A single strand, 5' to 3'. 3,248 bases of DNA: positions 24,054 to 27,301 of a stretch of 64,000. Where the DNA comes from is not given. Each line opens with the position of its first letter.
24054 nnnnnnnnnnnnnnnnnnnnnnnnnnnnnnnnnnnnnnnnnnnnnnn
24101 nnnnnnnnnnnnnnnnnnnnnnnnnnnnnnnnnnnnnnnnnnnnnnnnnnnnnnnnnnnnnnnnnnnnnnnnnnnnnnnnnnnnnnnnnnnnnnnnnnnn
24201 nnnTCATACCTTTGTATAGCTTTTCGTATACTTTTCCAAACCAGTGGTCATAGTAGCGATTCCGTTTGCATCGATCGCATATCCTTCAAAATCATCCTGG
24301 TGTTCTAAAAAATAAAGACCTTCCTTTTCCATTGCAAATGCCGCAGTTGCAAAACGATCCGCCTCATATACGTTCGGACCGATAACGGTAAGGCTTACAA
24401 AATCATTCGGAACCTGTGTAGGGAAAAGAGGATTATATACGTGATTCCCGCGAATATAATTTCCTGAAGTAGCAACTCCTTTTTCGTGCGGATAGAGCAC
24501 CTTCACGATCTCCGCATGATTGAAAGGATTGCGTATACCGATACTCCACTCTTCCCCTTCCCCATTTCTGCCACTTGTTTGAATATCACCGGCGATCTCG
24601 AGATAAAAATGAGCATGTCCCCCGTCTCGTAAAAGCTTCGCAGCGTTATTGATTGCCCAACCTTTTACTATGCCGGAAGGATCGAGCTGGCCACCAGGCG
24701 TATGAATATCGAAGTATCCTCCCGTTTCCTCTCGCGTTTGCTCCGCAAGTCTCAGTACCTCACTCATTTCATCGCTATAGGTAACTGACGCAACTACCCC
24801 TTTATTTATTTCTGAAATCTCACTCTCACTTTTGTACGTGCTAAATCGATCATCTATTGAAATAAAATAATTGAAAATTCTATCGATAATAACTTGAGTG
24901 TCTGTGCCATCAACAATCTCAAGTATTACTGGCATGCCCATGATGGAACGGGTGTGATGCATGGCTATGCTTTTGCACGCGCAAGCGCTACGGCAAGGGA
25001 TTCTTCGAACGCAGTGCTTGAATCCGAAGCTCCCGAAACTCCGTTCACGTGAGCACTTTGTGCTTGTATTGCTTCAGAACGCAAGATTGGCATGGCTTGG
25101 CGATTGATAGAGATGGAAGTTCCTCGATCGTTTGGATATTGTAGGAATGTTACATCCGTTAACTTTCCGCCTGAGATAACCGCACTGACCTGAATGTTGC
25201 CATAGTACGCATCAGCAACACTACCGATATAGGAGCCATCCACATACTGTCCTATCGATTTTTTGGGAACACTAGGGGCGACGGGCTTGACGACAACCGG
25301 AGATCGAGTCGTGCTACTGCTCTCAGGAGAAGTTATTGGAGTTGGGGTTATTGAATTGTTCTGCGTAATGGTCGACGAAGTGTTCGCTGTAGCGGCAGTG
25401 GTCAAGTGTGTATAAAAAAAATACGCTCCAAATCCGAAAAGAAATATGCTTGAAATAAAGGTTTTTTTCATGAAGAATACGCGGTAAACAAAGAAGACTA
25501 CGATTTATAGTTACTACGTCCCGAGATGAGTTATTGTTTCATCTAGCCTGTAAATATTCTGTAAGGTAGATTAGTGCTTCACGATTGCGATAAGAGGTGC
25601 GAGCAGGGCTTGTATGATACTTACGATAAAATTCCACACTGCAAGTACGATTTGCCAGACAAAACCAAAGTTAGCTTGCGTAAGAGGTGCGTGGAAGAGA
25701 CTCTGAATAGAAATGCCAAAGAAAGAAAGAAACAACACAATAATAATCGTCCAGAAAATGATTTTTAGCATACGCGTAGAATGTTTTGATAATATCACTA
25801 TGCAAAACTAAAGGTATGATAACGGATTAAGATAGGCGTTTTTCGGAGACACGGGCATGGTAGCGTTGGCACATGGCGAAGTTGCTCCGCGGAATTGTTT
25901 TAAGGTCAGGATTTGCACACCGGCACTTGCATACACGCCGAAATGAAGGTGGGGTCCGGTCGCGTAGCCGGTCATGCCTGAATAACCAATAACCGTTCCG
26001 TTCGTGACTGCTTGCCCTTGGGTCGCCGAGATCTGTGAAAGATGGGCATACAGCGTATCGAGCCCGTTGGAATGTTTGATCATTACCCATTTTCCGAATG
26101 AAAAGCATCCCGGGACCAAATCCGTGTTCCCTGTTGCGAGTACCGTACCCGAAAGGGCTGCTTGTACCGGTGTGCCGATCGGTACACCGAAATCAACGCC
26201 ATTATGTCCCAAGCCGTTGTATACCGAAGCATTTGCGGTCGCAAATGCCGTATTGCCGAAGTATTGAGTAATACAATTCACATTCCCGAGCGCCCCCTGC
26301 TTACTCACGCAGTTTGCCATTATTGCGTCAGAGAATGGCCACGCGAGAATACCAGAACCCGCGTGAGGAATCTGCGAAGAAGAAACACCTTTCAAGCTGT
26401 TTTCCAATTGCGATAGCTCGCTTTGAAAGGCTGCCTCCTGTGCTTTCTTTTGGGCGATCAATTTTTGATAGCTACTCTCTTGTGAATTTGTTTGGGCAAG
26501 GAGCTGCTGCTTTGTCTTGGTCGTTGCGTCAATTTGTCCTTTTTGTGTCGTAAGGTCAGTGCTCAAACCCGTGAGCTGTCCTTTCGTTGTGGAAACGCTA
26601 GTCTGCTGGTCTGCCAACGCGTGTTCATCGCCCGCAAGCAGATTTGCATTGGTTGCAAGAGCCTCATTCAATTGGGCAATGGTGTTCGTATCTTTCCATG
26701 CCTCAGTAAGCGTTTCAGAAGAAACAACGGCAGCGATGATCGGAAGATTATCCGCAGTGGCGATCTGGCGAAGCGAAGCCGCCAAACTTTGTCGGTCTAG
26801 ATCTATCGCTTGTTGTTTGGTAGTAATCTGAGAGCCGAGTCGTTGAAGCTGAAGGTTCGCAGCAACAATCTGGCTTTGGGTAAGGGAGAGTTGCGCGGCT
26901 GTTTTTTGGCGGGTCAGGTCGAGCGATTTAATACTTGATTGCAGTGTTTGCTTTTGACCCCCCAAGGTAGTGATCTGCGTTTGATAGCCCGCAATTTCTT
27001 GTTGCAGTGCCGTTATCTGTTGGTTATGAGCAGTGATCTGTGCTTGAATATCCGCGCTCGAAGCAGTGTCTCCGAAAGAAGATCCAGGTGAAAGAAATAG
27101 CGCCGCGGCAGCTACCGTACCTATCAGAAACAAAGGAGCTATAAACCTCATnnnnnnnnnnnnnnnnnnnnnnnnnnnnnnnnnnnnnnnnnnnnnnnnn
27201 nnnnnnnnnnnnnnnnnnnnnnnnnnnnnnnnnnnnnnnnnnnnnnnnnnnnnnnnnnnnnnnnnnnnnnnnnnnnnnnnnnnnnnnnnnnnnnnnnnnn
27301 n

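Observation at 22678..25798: Extracytoplasmic flavinylation module: FMN-binding domain protein + ApbE + membrane FNR-like reductase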

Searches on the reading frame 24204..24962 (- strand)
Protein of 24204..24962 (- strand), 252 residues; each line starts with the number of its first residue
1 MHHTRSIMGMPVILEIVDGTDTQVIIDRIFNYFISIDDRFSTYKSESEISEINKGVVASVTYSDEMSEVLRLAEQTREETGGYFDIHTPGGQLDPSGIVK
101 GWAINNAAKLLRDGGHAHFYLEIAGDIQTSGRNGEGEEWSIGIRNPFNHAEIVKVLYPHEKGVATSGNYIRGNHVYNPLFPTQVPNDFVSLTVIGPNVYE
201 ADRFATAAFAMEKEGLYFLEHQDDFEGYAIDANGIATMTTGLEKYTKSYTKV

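Call 3: search_protein_families(library=pfam, proteins=[window:24204-24962:-], max_evalue=0.01)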
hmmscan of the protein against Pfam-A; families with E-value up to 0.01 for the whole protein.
window:24204-24962:- (252 aa): 1 family
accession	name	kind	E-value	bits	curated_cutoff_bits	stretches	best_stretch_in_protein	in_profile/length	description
PF02424.20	ApbE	-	5.9e-38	131.3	25.6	2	91-226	124-263/266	ApbE family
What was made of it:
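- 24204..24962 (-): Compact, leaderless ApbE-family FAD:protein FMN transferase (252 aa). PF02424 E=5.9e-38 (call 3).
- Checked: ApbE, 24962-24204: 252 aa, PF02424 E=5.9e-38 (call 3).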

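Call 4: search_protein_families(library=ncbifam, proteins=[window:24204-24962:-], max_evalue=0.01)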
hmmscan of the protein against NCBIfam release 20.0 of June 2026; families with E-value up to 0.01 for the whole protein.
window:24204-24962:- (252 aa): 1 family
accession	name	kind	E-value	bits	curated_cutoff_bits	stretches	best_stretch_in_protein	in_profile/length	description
NF007774.0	PRK10461.1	equivalog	2.1e-14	53.2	498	1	93-226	181-323/351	FAD:protein FMN transferase ApbE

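Call 43: find_homologous_proteins(query=window:24204-24962:-)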
Query window:24204-24962:- (252 aa): 7743 proteins with E <= 0.001 among 8000 candidates; the best 120 are listed.
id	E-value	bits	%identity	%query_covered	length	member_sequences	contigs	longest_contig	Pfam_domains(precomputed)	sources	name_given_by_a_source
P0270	1.1e-166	571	100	100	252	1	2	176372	PF02424.21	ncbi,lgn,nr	ncbi:FAD:protein FMN transferase [Patescibacteria group bacterium]|nr:FAD:protein FMN transferase [P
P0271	4.9e-100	352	66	98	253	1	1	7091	PF02424.21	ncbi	-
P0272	2.2e-99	350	65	98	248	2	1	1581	PF02424.21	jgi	jgi:thiamine biosynthesis lipoprotein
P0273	3.4e-98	346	63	98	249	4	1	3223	PF02424.21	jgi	-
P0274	2.3e-97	344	64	94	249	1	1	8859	PF02424.21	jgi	jgi:thiamine biosynthesis lipoprotein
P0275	2.9e-97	343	62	98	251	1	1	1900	PF02424.21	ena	-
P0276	1.7e-96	341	63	98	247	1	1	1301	PF02424.21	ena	-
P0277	2.1e-96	340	62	97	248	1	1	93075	PF02424.21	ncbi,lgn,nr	ncbi:MAG: thiamine biosynthesis protein [Candidatus Kaiserbacteria bacterium]|nr:thiamine biosynthes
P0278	1.2e-95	338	62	98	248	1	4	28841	PF02424.21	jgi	jgi:thiamine biosynthesis lipoprotein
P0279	1.4e-95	338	62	98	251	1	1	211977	PF02424.21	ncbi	-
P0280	1.4e-95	338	62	98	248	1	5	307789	PF02424.21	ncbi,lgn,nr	ncbi:MAG: FAD:protein FMN transferase [Candidatus Pacebacteria bacterium]|nr:FAD:protein FMN transfe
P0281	2.3e-95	337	60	98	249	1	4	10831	PF02424.21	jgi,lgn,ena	-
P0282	2.3e-95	337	61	98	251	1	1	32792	PF02424.21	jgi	jgi:thiamine biosynthesis lipoprotein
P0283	1.0e-94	335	62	98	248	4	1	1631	PF02424.21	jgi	jgi:thiamine biosynthesis lipoprotein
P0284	3.3e-94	333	63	98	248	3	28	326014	PF02424.21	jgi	jgi:thiamine biosynthesis lipoprotein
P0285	3.9e-94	333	60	98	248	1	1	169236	PF02424.21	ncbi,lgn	-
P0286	4.5e-94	333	65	95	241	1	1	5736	PF02424.21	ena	-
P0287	4.6e-94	333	61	98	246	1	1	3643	PF02424.21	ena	-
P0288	5.4e-94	333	59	98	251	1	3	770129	PF02424.21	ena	-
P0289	7.4e-94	332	61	98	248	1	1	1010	PF02424.21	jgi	jgi:thiamine biosynthesis lipoprotein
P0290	8.8e-94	332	64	96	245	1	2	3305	PF02424.21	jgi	jgi:thiamine biosynthesis lipoprotein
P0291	9.2e-94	332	62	94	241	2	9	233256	PF02424.21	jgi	jgi:thiamine biosynthesis lipoprotein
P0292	9.9e-94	332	63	98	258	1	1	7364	PF02424.21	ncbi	-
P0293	2.0e-93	331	64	96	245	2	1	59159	PF02424.21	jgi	jgi:thiamine biosynthesis lipoprotein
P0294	2.0e-93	331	60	98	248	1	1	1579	PF02424.21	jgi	jgi:thiamine biosynthesis lipoprotein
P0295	4.6e-93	330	62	98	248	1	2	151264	PF02424.21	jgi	jgi:thiamine biosynthesis lipoprotein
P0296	4.9e-93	329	64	94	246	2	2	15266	PF02424.21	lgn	-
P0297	6.2e-93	329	60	98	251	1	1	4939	PF02424.21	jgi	jgi:thiamine biosynthesis lipoprotein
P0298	6.7e-93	329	62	98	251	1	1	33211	PF02424.21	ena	-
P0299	1.1e-92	328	61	98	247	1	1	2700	PF02424.21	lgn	-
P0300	1.3e-92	328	61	98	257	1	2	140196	PF02424.21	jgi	jgi:thiamine biosynthesis lipoprotein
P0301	1.3e-92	328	61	98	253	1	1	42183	PF02424.21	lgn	-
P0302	1.6e-92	328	62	95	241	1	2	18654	PF02424.21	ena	-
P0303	1.7e-92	328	61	98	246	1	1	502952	PF02424.21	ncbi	ncbi:MAG: FAD:protein FMN transferase [Minisyncoccota bacterium]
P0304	1.9e-92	327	59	98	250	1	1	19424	PF02424.21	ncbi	-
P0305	2.9e-92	327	61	95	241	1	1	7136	PF02424.21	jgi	jgi:thiamine biosynthesis lipoprotein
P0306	3.7e-92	327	60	98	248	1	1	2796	PF02424.21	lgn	-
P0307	4.0e-92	326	59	98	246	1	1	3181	PF02424.21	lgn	-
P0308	4.7e-92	326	63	95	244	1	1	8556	PF02424.21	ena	-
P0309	6.6e-92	326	59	98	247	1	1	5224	PF02424.21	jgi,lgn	jgi:thiamine biosynthesis lipoprotein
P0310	6.7e-92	326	61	97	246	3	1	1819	PF02424.21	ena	-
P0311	6.8e-92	326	62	98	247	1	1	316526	PF02424.21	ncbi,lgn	ncbi:FAD:protein FMN transferase [soil metagenome]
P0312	7.5e-92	326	59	100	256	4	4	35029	PF02424.21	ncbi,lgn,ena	-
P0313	8.3e-92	325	61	95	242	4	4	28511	PF02424.21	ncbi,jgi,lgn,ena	jgi:thiamine biosynthesis lipoprotein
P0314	9.2e-92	325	63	95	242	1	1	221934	PF02424.21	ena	-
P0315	9.6e-92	325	61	97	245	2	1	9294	PF02424.21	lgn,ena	-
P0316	1.1e-91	325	61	98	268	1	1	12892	PF02424.21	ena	-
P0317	1.2e-91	325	60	98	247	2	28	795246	PF02424.21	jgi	jgi:thiamine biosynthesis lipoprotein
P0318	1.5e-91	325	58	98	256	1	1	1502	PF02424.21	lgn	-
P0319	2.1e-91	324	59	98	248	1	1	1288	PF02424.21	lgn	-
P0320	3.0e-91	324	59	98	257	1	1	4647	PF02424.21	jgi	jgi:thiamine biosynthesis lipoprotein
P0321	3.5e-91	323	58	97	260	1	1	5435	PF02424.21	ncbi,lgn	-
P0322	5.3e-91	323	60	98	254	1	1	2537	PF02424.21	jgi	jgi:thiamine biosynthesis lipoprotein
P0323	5.6e-91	323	60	95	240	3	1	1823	PF02424.21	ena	-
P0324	5.9e-91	323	62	95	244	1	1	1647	PF02424.21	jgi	jgi:thiamine biosynthesis lipoprotein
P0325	5.9e-91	323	58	95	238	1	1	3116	PF02424.21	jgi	jgi:thiamine biosynthesis lipoprotein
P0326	8.0e-91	322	57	98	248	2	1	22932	PF02424.21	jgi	jgi:thiamine biosynthesis lipoprotein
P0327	8.1e-91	322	60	98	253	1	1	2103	PF02424.21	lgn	-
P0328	8.2e-91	322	57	97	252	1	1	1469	PF02424.21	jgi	jgi:thiamine biosynthesis lipoprotein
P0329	8.4e-91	322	58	98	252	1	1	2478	PF02424.21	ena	-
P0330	9.3e-91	322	60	98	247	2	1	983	PF02424.21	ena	-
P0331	9.5e-91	322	58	96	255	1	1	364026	PF02424.21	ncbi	-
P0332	1.1e-90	322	59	95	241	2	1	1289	PF02424.21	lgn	-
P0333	1.2e-90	322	60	98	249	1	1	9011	PF02424.21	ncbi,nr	ncbi:MAG: FAD:protein FMN transferase [Candidatus Pacebacteria bacterium]|nr:FAD:protein FMN transfe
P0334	1.2e-90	322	61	98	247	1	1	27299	PF02424.21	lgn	-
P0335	1.4e-90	321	57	99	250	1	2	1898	PF02424.21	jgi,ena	-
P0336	1.6e-90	321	60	98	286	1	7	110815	PF02424.21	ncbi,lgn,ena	-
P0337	1.7e-90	321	60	95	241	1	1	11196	PF02424.21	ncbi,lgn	-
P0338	1.8e-90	321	60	98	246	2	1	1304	PF02424.21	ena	-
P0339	1.9e-90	321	59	98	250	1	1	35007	PF02424.21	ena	-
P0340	1.9e-90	321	59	98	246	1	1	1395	PF02424.21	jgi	jgi:thiamine biosynthesis lipoprotein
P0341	2.0e-90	321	59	97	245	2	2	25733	PF02424.21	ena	-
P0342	2.2e-90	321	61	98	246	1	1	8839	PF02424.21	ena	-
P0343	2.3e-90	321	62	95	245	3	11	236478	PF02424.21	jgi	jgi:thiamine biosynthesis lipoprotein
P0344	2.7e-90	320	59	98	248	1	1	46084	PF02424.21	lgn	-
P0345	2.9e-90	320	58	98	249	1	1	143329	PF02424.21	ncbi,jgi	jgi:thiamine biosynthesis lipoprotein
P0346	3.1e-90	320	59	98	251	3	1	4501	PF02424.21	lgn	-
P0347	3.3e-90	320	58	97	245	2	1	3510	PF02424.21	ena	-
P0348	3.5e-90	320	58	98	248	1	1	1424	PF02424.21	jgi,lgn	jgi:thiamine biosynthesis lipoprotein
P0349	4.1e-90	320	60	98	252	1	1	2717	PF02424.21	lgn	-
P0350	4.7e-90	320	59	98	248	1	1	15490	PF02424.21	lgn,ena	-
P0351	4.8e-90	320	59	95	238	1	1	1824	PF02424.21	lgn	-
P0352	5.3e-90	319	58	97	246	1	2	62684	PF02424.21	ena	-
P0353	6.2e-90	319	59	98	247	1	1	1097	PF02424.21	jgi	jgi:thiamine biosynthesis lipoprotein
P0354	6.7e-90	319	59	98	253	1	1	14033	PF02424.21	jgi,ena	-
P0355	7.0e-90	319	57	98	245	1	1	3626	PF02424.21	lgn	-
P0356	7.1e-90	319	60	98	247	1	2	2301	PF02424.21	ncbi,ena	-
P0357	7.4e-90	319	58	98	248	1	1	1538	PF02424.21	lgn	-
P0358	7.5e-90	319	60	95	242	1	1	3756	PF02424.21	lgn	-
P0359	7.7e-90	319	60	98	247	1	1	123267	PF02424.21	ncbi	ncbi:MAG: FAD:protein FMN transferase [Bacillota bacterium]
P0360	8.1e-90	319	59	97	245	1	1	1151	PF02424.21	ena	-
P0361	8.3e-90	319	60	98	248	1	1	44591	PF02424.21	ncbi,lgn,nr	ncbi:MAG: thiamine biosynthesis protein [Parcubacteria group bacterium]|nr:thiamine biosynthesis pro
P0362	8.7e-90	319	57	97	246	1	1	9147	PF02424.21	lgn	-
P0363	9.2e-90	319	58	99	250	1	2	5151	PF02424.21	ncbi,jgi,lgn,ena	-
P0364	1.0e-89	319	57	98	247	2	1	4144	PF02424.21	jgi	jgi:FAD:protein FMN transferase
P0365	1.1e-89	318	58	99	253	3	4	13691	PF02424.21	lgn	-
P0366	1.1e-89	318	59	94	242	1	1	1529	PF02424.21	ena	-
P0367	1.2e-89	318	59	98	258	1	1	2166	PF02424.21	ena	-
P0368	1.4e-89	318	58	98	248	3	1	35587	PF02424.21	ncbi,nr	ncbi:MAG: FAD:protein FMN transferase [Patescibacteria group bacterium]|nr:FAD:protein FMN transfera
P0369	1.4e-89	318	59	98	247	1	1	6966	PF02424.21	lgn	-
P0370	1.6e-89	318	59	98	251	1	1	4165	PF02424.21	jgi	jgi:thiamine biosynthesis lipoprotein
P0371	1.8e-89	318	60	97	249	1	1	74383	PF02424.21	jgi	jgi:thiamine biosynthesis lipoprotein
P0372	1.9e-89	318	58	98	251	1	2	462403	PF02424.21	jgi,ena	jgi:thiamine biosynthesis lipoprotein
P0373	2.2e-89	317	58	98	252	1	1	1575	PF02424.21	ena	-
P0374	2.5e-89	317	57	98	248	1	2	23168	PF02424.21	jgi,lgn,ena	jgi:thiamine biosynthesis lipoprotein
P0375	2.6e-89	317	62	95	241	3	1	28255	PF02424.21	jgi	jgi:thiamine biosynthesis lipoprotein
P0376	2.7e-89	317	56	98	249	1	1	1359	PF02424.21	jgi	-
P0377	2.7e-89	317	57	97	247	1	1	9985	PF02424.21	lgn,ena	-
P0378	2.8e-89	317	59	97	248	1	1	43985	PF02424.21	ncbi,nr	ncbi:MAG: FAD:protein FMN transferase [Patescibacteria group bacterium]|nr:FAD:protein FMN transfera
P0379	3.1e-89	317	61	94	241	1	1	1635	PF02424.21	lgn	-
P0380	3.7e-89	317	58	97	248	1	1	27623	PF02424.21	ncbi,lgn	-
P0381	3.7e-89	317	59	96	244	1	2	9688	PF02424.21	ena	-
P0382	3.8e-89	317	57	98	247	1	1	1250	PF02424.21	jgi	-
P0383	3.9e-89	317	60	97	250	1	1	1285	PF02424.21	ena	-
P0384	4.5e-89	316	58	98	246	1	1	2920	PF02424.21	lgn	-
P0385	4.5e-89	316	57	98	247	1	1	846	PF02424.21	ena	-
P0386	4.6e-89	316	58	98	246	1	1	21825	PF02424.21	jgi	jgi:FAD:protein FMN transferase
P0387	5.3e-89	316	58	97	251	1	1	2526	PF02424.21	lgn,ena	-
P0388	5.6e-89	316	59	98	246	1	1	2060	PF02424.21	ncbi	-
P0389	5.6e-89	316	59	98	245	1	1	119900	PF02424.21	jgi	jgi:thiamine biosynthesis lipoprotein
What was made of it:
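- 24204..24962 (-): All 120 best homologues are 238-286 aa (call 43).
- On ApbE FAD:protein FMN transferase (PF02424): Homologues are 238-286 aa (call 43).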

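Call 60: find_encoding_contigs(protein=P0303, flank=4000, max_places=1)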
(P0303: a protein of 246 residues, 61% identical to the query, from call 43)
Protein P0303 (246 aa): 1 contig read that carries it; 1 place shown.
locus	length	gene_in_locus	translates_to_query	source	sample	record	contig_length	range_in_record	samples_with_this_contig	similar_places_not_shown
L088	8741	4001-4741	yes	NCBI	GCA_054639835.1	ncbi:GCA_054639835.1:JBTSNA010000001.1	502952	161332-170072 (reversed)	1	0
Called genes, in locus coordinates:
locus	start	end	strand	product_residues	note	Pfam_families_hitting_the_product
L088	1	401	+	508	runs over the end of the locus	PF07690:MFS_1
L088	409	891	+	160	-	PF01047:MarR (weak), PF12802:MarR_2 (weak)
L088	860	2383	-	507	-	PF03116:NQR2_RnfD_RnfE (faint), PF00175:NAD_binding_1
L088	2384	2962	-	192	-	PF04205:FMN_bind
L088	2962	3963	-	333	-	PF00389:2-Hacid_dh, PF02826:2-Hacid_dh_C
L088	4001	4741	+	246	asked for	PF02424:ApbE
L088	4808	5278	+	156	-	PF27765:UCP032817-like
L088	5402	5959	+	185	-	PF03848:TehB (weak), PF13489:Methyltransf_23, PF08241:Methyltransf_11, PF13649:Methyltransf_25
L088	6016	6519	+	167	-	PF00293:NUDIX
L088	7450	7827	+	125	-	-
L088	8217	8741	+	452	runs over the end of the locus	PF00144:Beta-lactamase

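Call 61: find_encoding_contigs(protein=P0311, flank=4000, max_places=1)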
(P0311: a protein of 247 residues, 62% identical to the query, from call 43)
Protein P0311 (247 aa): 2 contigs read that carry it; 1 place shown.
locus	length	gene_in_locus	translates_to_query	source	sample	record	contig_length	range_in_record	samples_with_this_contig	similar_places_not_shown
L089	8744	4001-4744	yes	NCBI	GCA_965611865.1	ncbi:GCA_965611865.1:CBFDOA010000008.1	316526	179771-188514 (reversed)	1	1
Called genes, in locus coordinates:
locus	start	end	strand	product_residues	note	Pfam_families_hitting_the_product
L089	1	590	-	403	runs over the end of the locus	PF02812:ELFV_dehydrog_N, PF00208:ELFV_dehydrog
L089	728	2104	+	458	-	PF01566:Nramp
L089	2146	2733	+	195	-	PF07638:Sigma70_ECF (weak), PF04542:Sigma70_r2, PF08281:Sigma70_r4_2, PF04545:Sigma70_r4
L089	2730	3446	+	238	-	-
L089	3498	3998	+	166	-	PF04205:FMN_bind (weak)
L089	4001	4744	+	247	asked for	PF02424:ApbE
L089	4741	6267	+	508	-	PF00175:NAD_binding_1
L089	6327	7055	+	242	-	PF12695:Abhydrolase_5 (faint), PF01738:DLH, PF08840:BAAT_C (faint)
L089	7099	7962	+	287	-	PF00116:COX2 (weak), PF06481:COX_ARM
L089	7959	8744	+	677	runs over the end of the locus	PF00115:COX1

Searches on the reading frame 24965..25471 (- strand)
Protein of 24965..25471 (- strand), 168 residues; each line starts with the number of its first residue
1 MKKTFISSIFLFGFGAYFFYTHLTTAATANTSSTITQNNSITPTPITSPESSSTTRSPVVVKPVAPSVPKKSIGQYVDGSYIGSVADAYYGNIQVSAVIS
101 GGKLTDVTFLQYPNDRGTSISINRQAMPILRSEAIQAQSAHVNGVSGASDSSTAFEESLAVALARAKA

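Call 3: search_protein_families(library=pfam, proteins=[window:24965-25471:-], max_evalue=0.01)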
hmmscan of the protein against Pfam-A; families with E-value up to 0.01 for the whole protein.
window:24965-25471:- (168 aa): 1 family
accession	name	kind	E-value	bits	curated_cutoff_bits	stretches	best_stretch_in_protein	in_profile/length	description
PF04205.19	FMN_bind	-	1.1e-05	26.5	22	1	89-163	2-76/77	FMN-binding domain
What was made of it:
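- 24965..25471 (-): NqrC/RnfG-like FMN_bind subunit (168 aa): N-terminal signal anchor, Ser/Thr/Pro-rich linker, C-terminal FMN-binding domain. PF04205 E=1.1e-5, above the gathering score (call 3).
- Checked: FMN_bind protein, 25471-24965: 168 aa, PF04205 E=1.1e-5, 26.5 bits against a cut-off of 22 (call 3).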

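Call 4: search_protein_families(library=ncbifam, proteins=[window:24965-25471:-], max_evalue=0.01)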
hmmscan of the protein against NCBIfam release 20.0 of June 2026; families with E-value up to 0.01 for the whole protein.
window:24965-25471:- (168 aa): 0 families

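Call 5: search_protein_families(library=pfam, proteins=[window:24965-25471:-], max_evalue=10)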
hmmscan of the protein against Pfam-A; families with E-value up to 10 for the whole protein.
window:24965-25471:- (168 aa): 1 family
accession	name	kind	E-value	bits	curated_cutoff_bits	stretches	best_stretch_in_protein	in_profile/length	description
PF04205.19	FMN_bind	-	1.1e-05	26.5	22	1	89-163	2-76/77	FMN-binding domain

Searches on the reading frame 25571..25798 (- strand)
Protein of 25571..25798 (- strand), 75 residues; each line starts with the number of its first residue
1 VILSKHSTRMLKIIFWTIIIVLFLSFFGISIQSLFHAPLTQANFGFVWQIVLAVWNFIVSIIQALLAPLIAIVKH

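Call 3: search_protein_families(library=pfam, proteins=[window:25571-25798:-], max_evalue=0.01)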
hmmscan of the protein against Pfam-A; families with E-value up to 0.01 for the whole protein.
window:25571-25798:- (75 aa): 0 families

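Call 4: search_protein_families(library=ncbifam, proteins=[window:25571-25798:-], max_evalue=0.01)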
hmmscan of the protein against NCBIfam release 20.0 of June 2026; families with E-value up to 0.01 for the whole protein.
window:25571-25798:- (75 aa): 0 families

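Call 5: search_protein_families(library=pfam, proteins=[window:25571-25798:-], max_evalue=10)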
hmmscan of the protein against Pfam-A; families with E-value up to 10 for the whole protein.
window:25571-25798:- (75 aa): 5 families
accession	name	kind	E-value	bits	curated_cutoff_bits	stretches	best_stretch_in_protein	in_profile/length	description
PF12822.12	ECF_trnsprt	-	0.027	14.9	30.7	1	13-70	117-168/169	ECF transporter, substrate-specific component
PF24431.1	DUF7554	-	0.073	13.8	25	1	10-35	9-34/60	Family of unknown function (DUF7554)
PF11188.13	DUF2975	-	0.076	13.4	27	1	2-70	50-116/130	Protein of unknown function (DUF2975)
PF21088.3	MS_channel_1st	-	0.078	13.4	23.1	1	10-34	2-26/42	Mechanosensitive ion channel, transmembrane helices 2/3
PF23906.1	DUF7248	-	0.54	10.7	27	1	5-26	4-25/58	Family of unknown function (DUF7248)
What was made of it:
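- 25571..25798 (-): Small 2-TM ORF (75 aa; called as 66 aa); probably not part of the module. No Pfam family (calls 3, 5).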

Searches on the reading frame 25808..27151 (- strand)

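Call 3: search_protein_families(library=pfam, proteins=[window:25808-27151:-], max_evalue=0.01)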
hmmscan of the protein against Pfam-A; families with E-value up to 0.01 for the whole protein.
window:25808-27151:- (447 aa): 1 family
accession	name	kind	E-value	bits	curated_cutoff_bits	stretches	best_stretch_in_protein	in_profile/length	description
PF01551.29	Peptidase_M23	-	5e-28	97.6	28.7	1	316-408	3-89/96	Peptidase family M23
